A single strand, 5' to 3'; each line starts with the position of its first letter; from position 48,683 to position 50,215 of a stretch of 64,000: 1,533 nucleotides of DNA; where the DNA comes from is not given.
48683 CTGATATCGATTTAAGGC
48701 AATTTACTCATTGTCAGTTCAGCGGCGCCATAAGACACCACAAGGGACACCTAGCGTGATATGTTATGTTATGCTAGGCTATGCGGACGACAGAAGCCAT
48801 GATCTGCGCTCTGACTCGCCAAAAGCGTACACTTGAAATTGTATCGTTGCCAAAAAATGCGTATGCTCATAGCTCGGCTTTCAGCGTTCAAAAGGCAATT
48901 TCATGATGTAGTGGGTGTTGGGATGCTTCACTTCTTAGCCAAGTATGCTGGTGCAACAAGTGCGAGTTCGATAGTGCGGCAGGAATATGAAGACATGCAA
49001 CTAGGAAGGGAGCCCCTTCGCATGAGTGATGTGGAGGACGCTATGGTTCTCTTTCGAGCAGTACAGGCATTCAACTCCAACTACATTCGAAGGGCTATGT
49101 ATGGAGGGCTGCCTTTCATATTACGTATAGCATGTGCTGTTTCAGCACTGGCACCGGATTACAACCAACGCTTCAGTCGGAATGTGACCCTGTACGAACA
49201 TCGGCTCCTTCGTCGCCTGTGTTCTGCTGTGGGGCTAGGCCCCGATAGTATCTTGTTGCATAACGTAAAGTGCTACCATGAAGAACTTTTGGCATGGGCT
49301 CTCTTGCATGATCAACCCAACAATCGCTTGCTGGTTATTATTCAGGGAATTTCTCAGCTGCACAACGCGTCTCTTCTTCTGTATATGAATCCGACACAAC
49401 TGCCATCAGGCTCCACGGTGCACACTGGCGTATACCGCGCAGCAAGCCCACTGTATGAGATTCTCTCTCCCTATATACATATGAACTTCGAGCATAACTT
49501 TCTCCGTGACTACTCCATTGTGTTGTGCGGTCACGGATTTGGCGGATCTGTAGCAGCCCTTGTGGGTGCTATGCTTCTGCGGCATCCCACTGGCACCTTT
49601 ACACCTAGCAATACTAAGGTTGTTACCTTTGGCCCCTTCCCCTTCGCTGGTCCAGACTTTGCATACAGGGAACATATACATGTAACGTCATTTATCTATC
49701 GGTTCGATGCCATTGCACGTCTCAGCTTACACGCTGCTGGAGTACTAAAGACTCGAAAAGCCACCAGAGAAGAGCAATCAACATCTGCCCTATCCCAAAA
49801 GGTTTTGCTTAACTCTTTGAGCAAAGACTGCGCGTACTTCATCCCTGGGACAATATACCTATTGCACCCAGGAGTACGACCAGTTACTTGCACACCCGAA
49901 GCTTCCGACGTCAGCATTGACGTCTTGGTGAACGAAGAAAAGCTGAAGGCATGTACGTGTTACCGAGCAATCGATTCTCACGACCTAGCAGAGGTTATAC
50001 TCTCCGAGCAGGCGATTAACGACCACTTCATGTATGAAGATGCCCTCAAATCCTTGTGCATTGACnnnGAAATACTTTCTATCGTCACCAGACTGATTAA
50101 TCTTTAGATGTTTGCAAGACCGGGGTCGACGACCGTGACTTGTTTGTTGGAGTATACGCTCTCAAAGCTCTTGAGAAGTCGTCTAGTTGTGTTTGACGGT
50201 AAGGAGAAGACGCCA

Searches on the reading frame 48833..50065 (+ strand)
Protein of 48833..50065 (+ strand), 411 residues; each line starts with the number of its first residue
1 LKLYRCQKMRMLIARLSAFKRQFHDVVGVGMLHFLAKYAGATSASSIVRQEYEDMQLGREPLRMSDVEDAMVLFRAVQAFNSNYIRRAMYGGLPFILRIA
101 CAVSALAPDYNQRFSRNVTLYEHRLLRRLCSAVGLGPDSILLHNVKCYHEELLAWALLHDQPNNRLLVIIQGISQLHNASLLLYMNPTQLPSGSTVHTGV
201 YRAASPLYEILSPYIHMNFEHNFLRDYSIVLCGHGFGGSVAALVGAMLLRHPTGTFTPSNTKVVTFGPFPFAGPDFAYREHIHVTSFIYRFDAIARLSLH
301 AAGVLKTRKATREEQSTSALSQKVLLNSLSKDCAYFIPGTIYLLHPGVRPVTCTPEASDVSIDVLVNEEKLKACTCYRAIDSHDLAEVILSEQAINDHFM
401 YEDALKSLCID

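Call 71: search_protein_families(library=pfam, proteins=[window:48833-50065:+], max_evalue=0.0001)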
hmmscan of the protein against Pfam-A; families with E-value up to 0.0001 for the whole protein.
window:48833-50065:+ (411 aa): 1 family
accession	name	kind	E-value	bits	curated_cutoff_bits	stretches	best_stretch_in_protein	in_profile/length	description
PF01764.32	Lipase_3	-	6.9e-11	42.6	22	1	189-298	27-136/140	Lipase (class 3)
